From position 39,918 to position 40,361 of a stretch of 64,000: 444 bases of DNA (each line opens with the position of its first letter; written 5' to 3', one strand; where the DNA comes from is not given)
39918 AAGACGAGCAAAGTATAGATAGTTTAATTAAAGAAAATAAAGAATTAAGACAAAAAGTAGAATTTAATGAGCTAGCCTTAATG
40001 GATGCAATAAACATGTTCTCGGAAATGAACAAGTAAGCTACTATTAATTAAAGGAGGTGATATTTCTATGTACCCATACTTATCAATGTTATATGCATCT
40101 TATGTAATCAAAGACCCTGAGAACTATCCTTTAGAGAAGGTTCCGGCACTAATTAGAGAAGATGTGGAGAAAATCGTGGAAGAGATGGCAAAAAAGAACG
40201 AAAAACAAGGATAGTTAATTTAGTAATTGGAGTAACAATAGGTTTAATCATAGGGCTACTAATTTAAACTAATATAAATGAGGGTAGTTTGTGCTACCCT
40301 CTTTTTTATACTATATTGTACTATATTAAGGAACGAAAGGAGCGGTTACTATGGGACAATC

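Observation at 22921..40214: Two paralogous 48-aa ORFs missing from the ORF track, each with a strong RBS and its own terminator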

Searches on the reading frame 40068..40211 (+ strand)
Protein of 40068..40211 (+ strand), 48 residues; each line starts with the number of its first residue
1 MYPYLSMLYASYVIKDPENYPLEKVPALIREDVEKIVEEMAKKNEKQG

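Call 12: search_protein_families(library=phrogs, proteins=[window:40068-40211:+], max_evalue=1)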
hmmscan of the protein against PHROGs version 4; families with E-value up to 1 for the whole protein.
seq(48 aa): 3 families
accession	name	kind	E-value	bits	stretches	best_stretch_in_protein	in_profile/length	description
phrog_1382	-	unknown function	1.1e-15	57.9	1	1-48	2-47/48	-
phrog_987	-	unknown function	0.075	14.3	1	4-46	9-51/66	-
phrog_5056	-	unknown function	0.31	11.6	1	20-44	22-48/49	-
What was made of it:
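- On phrog_1382 (PHROGs, unknown function): Copy B scores E 1.1e-15 (residues 1-48) (call 12).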

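Call 13: search_protein_families(library=pfam, proteins=[window:40068-40211:+], max_evalue=10)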
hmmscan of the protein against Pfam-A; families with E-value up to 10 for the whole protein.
seq(48 aa): 2 families
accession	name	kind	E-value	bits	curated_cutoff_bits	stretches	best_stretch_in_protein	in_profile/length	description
PF08369.16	PCP_red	-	0.0093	16.4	32.5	1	22-45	9-32/45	Proto-chlorophyllide reductase 57 kD subunit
PF00356.27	LacI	-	0.18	12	27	1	10-40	16-41/46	Bacterial regulatory proteins, lacI family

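Call 14: search_protein_families(library=ncbifam, proteins=[window:40068-40211:+], max_evalue=10)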
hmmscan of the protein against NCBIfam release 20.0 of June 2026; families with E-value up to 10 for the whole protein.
seq(48 aa): 0 families

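Call 15: find_homologous_proteins(query=window:40068-40211:+, max_evalue=0.01)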
Query seq(48 aa) (48 aa): 4 proteins with E <= 0.01 among 4 candidates.
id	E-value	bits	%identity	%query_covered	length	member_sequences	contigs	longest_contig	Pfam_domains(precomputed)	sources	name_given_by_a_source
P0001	5.0e-23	96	100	100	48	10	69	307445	-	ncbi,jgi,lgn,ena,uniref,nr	ncbi:hypothetical protein kochi14H1_0350 [Enterococcus phage phi EF14H1]|jgi:hypothetical protein|un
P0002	7.1e-20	87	96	96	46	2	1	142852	-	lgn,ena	-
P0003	1.5e-19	85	94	98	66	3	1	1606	-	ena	-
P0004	3.8e-18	81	87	94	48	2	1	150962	-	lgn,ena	-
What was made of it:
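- Tried and rejected: Word-indexed protein search: found near-identical sequences only (call 15).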

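Call 16: search_dna_similar(query=window:40068-40211:+, collection=phages, mode=protein, max_evalue=10, max_rows=60, rows=spread)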
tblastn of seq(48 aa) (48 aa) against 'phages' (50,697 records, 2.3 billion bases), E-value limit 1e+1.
Records with a match: 84; places in all: 122; records where one place covers at least 80% of the query: 79.
Best place of each record, by identity: >=99% 35; 95-99% 2; 90-95% 1; 60-80% 31; <60% 15.
By first word of the organism name: Enterococcus 79; Lactococcus 2; Faecalibacterium 2; phage 1.
By host as written in the record: Enterococcus faecalis 22; Enterococcus sp. 10; - 9; Enterococcus faecium 9; Enterococcus mundtii 3; Enterococcus_D gallinarum DO103 3; Enterococcus faecalis 6 2; Enterococcus faecalis strain AH2 2; and 18 more.
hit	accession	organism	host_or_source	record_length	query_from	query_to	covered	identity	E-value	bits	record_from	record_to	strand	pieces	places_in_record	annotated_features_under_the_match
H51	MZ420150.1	Enterococcus phage vB_EfaM_LG1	Enterococcus faecalis ef118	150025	1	48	100%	100.0%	1e-23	96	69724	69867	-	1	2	record has no annotation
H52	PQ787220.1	phage ENP2309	sewage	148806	1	48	100%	100.0%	1e-23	96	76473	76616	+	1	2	hypothetical protein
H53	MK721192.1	Enterococcus phage vB_EfaM_Ef2.3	Enterococcus faecalis strain AH2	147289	1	48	100%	100.0%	1e-23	96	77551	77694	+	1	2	hypothetical protein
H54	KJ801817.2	Enterococcus phage ECP3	Enterococcus faecalis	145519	1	48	100%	100.0%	1e-23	96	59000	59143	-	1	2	hypothetical protein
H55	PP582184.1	Enterococcus phage vB_Efs25_KEN11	Enterococcus faecalis 6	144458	1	48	100%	100.0%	1e-23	96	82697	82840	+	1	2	hypothetical protein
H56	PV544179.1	Enterococcus phage Riverwalk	Enterococcus faecalis ATCC 29212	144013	1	48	100%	100.0%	1e-23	96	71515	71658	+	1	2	hypothetical protein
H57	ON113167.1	Enterococcus phage vB_OCPT_Carl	Enterococcus sp.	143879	1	48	100%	100.0%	1e-23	96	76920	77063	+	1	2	hypothetical protein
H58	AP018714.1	Enterococcus phage phiEF17H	-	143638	1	48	100%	100.0%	1e-23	96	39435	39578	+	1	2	hypothetical protein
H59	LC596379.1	Enterococcus phage phi EF19G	Enterococcus faecalis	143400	1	48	100%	100.0%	1e-23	96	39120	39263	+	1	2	hypothetical protein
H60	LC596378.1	Enterococcus phage phi EF14H1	Enterococcus faecalis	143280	1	48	100%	100.0%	1e-23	96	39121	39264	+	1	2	hypothetical protein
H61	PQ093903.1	Enterococcus phage A155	Enterococcus faecalis V583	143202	1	48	100%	100.0%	1e-23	96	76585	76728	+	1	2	hypothetical protein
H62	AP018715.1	Enterococcus phage phiM1EF22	-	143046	1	48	100%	100.0%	1e-23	96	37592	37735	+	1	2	hypothetical protein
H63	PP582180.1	Enterococcus phage vB_Efs8_KEN04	Enterococcus faecalis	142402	1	48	100%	100.0%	1e-23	96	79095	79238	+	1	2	hypothetical protein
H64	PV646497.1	Enterococcus phage CUB-FS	Enterococcus faecalis ATCC 51299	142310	1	48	100%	100.0%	1e-23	96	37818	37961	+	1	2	hypothetical protein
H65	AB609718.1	Enterococcus phage phiEF24C-P2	Enterococcus faecalis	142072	1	48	100%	100.0%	1e-23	96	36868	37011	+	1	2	none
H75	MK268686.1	Enterococcus phage vB_EfaH_EF1TV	Enterococcus faecalis 1/1112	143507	1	48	100%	97.9%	5e-23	94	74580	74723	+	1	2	hypothetical protein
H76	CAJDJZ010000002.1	Enterococcus phage vB_EfaH_149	Zamorano cheese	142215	1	46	96%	100.0%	8e-22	91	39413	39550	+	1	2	hypothetical protein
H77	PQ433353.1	Enterococcus phage vB_EfeBG-143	Enterococcus faecalis 95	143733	1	48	100%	93.8%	2e-21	89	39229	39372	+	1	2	none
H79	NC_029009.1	Enterococcus phage EFDG1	Enterococcus faecalis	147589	1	45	94%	64.4%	1e-14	70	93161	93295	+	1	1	hypothetical protein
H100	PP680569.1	Enterococcus phage VRE9_3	Enterococcus faecium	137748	1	44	92%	58.7%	5e-10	57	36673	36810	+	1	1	hypothetical protein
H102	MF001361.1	Enterococcus phage EF5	Enterococcus faecalis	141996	1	44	92%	56.5%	1e-9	56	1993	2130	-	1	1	hypothetical protein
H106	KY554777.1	Lactococcus phage LW81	Lactococcus lactis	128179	1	40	83%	40.0%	5e+0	29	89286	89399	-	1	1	hypothetical protein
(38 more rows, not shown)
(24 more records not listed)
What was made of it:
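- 40068..40214 (+): Copy B, zero-frame product of 48 aa (soluble form); equals EF24C ORF034. 100% identical protein in 35 phage records (call 16).
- Copy B's protein is conserved at 100% in 35 genomes (call 16).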

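Call 19: get_annotated_region(hit=H79, flank=3000)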
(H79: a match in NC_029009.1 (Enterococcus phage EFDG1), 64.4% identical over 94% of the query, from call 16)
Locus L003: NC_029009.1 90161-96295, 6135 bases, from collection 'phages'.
description: Enterococcus phage EFDG1, complete genome.
organism: Enterococcus phage EFDG1 (NCBI taxid 1597976)
taxonomy: Viruses; Duplodnaviria; Heunggongvirae; Uroviricota; Caudoviricetes; Herelleviridae; Brockvirinae; Schiekvirus; Schiekvirus EFDG1
host: Enterococcus faecalis; source: sewage effluents; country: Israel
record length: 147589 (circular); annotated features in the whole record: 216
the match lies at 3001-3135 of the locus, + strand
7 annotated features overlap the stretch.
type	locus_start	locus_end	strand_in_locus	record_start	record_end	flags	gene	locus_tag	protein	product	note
CDS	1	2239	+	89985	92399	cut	-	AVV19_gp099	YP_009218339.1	tail protein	-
CDS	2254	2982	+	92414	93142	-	-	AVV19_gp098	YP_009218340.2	tail fiber protein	-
CDS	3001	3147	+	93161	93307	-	-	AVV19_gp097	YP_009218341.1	hypothetical protein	-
CDS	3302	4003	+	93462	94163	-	-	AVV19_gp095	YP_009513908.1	virion structural protein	-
CDS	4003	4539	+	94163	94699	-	-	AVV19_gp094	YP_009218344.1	hypothetical protein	-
CDS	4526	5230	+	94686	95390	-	-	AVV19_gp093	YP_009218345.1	baseplate protein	-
CDS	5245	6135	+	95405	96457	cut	-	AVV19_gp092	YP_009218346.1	baseplate J-like protein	-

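Call 20: get_annotated_region(hit=H102, flank=3000)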
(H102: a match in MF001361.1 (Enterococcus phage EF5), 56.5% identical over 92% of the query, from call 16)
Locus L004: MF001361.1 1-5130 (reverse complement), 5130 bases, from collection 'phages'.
description: Enterococcus phage EF5, partial genome.
organism: Enterococcus phage EF5 (NCBI taxid 2025817)
taxonomy: Viruses; Duplodnaviria; Heunggongvirae; Uroviricota; Caudoviricetes
host: Enterococcus faecalis; source: -; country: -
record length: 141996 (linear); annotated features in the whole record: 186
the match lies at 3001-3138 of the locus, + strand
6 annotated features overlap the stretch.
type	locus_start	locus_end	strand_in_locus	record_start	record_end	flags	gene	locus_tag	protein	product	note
CDS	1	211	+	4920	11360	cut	-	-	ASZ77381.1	hypothetical protein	FIG00629366: hypothetical protein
CDS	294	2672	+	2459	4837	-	-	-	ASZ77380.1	hypothetical protein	-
CDS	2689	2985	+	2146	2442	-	-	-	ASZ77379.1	hypothetical protein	-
CDS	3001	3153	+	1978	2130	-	-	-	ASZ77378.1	hypothetical protein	-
CDS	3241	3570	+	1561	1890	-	-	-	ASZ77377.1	hypothetical protein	-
CDS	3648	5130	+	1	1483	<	-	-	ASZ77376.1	hypothetical protein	-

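Call 24: find_encoding_contigs(protein=P0003, flank=1500, max_places=3)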
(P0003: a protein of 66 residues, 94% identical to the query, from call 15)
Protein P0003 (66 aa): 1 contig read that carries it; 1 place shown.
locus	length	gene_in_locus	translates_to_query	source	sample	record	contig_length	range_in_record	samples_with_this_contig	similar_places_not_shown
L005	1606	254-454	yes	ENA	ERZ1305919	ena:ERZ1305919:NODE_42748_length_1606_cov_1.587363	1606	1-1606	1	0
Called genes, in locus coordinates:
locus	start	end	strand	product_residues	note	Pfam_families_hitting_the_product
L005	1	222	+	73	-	?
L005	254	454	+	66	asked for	-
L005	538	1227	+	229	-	PF23980:Phage_tail_tube_init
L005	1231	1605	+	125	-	?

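Call 25: find_encoding_contigs(protein=P0004, flank=3000, max_places=2)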
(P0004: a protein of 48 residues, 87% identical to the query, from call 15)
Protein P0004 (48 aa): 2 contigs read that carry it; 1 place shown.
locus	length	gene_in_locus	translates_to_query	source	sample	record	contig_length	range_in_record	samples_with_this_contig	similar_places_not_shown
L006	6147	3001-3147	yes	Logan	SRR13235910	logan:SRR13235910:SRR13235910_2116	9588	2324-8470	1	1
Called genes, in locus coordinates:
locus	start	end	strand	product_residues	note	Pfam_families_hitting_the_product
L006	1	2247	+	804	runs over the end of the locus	-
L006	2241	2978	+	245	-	-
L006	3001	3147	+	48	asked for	-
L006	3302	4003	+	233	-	PF23980:Phage_tail_tube_init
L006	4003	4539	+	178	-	-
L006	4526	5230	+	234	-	PF10934:Sheath_initiator (weak)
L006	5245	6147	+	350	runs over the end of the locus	PF04865:Baseplate_J, PF26079:Baseplate_J_C (weak)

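Call 29: find_related_loci(query=A2, collection=viral_contigs, flank=3000)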
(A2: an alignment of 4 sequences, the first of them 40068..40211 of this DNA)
Query A2 (48 aa) in viral_contigs; peptide patterns used: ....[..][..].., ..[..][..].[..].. (x = any residue, [..] = any of these).
65 stretches matched a pattern; 1 encode a relative of the query (tblastn E <= 1e-3); 1 distinct loci.
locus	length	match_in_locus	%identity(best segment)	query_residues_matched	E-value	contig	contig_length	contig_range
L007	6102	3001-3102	39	5-40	8e-7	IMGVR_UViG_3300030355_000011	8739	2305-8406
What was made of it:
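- Tried and rejected: First IMG/VR scan with the Brockvirinae profile: one locus (call 29).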

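Call 35: search_solved_structures(query=A2, max_evalue=10)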
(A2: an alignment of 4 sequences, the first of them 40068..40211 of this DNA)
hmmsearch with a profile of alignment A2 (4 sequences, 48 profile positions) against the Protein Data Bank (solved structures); distinct sequences matched with E-value up to 10: 5.
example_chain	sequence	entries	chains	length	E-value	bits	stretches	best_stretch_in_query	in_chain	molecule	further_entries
3qwu_A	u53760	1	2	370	0.082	16.4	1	17-46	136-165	DNA ligase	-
1or4_A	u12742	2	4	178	0.26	14.8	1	16-42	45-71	Heme-based aerotactic transducer hemAT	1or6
3cue_A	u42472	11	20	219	0.46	14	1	8-40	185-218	Transport protein particle 23 kDa subunit | Trafficking protein particle complex subunit 23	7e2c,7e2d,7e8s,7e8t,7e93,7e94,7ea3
6wvj_D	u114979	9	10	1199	0.56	13.7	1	8-24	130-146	DNA-directed RNA polymerase subunit beta'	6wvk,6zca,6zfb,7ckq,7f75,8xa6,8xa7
8e0n_A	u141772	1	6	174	3.2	11.3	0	27-46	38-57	BGL18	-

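Call 38: search_protein_representatives(alignment_id=A2)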
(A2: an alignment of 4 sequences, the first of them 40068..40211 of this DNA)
Query: 4 sequences, 48 profile positions. Proteins with E-value up to 0.001 (for the whole library): 16; up to 1e-10: 3; up to 1e-30: 0. The best 16 are listed.
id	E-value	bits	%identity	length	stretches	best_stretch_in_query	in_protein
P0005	9.9e-18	80.2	-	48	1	1-47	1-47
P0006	6.5e-17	77.6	-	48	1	3-47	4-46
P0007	4.8e-11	58.8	-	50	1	1-44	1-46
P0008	2.5e-07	46.9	-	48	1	1-46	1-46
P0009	1.1e-06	44.8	-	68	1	5-44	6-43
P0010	2.7e-06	43.6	-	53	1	1-45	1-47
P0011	1.6e-05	41.1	-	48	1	2-45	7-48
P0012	6.2e-05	39.3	-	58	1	2-45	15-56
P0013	1.3e-04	38.2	-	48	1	2-46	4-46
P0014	3.4e-04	36.9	-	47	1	1-46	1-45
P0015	4.5e-04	36.5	-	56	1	2-43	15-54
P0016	4.6e-04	36.5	-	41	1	1-41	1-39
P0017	4.7e-04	36.4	-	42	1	4-38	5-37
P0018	6.3e-04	36.0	-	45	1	2-44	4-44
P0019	8.3e-04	35.7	-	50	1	5-46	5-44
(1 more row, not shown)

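Call 41: find_encoding_contigs(protein=P0013, flank=3000, max_places=2)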
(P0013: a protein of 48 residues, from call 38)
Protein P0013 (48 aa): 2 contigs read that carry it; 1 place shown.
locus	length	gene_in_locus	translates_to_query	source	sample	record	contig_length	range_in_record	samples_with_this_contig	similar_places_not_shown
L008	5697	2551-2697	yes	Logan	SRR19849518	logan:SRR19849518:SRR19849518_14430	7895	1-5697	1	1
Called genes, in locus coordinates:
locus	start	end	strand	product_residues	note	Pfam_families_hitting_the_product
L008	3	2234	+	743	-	?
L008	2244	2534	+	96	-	-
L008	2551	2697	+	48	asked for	-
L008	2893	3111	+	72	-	-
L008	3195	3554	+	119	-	-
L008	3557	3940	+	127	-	-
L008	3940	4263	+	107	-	PF09682:Phage_holin_6_1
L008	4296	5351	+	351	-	PF01510:Amidase_2, PF08460:SH3_5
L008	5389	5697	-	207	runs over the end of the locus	-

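Call 43: find_encoding_contigs(protein=P0014, flank=3000, max_places=2)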
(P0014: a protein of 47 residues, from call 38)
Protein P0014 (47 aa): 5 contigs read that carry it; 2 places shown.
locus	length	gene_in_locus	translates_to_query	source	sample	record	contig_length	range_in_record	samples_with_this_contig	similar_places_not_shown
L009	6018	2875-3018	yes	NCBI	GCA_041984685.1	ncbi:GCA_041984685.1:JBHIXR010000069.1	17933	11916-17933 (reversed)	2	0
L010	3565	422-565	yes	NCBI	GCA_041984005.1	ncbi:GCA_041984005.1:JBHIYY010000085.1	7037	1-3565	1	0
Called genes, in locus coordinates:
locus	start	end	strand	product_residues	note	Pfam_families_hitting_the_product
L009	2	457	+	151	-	?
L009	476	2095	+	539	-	PF10651:BppU_N, PF18667:BppU_IgG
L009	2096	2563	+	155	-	-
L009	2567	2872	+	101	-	-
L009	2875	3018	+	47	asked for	-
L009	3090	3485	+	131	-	PF05105:Phage_holin_4_1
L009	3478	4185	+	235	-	PF05382:Amidase_5, PF05257:CHAP (weak)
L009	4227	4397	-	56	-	-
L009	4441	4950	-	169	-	PF12844:HTH_19 (weak), PF13560:HTH_31 (faint), PF01381:HTH_3 (weak), PF13412:HTH_24 (faint), PF13443:HTH_26 (weak), PF01381:HTH_3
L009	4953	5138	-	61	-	-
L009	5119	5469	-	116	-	-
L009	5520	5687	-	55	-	-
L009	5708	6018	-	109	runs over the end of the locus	PF07410:Phage_Gp111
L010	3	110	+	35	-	?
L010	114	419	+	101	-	-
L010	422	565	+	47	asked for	-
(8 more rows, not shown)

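Call 44: find_encoding_contigs(protein=P0008, flank=3000, max_places=2)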
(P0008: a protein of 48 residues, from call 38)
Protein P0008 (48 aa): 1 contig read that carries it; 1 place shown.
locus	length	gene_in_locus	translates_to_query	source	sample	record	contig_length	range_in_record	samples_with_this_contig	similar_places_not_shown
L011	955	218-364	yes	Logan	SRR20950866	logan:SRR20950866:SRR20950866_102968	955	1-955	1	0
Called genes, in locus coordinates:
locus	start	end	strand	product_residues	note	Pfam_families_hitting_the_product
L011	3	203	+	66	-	?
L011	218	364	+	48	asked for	-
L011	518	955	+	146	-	?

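Call 45: find_encoding_contigs(protein=P0012, flank=3000, max_places=2)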
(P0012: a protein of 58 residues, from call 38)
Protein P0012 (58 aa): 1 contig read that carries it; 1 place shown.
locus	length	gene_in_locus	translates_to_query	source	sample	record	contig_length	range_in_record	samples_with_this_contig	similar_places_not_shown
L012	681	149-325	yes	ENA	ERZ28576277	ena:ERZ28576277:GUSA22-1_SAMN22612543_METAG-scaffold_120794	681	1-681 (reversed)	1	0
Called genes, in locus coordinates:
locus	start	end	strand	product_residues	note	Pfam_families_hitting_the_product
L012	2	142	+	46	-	?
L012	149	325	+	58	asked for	-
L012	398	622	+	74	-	-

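Call 53: find_related_loci(query=A4, collection=genome_contigs, flank=2500)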
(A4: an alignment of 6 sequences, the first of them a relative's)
Query A4 (47 aa) in genome_contigs; peptide patterns used: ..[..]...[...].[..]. (x = any residue, [..] = any of these).
59 stretches matched a pattern; 5 encode a relative of the query (tblastn E <= 1e-3); 5 distinct loci.
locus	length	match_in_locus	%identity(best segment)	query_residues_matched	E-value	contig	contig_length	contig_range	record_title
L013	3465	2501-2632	71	3-47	2e-18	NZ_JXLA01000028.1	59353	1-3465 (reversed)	Enterococcus raffinosus strain DSM 5633 Scaffold28, whole genome shotgun sequence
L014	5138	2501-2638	66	1-47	2e-16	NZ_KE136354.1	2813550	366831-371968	Enterococcus dispar ATCC 51266 acpMG-supercont1.1, whole genome shotgun sequence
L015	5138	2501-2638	66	1-47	2e-16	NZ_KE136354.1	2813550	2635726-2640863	Enterococcus dispar ATCC 51266 acpMG-supercont1.1, whole genome shotgun sequence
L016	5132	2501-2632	58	1-45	2e-13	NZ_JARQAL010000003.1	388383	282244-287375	Enterococcus asini strain P56-2 NODE_3_length_388383_cov_176.914480, whole genome shotgun sequence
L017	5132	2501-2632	56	1-45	2e-13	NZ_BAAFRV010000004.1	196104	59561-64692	Enterococcus hailinensis strain N48-2 Contig4, whole genome shotgun sequence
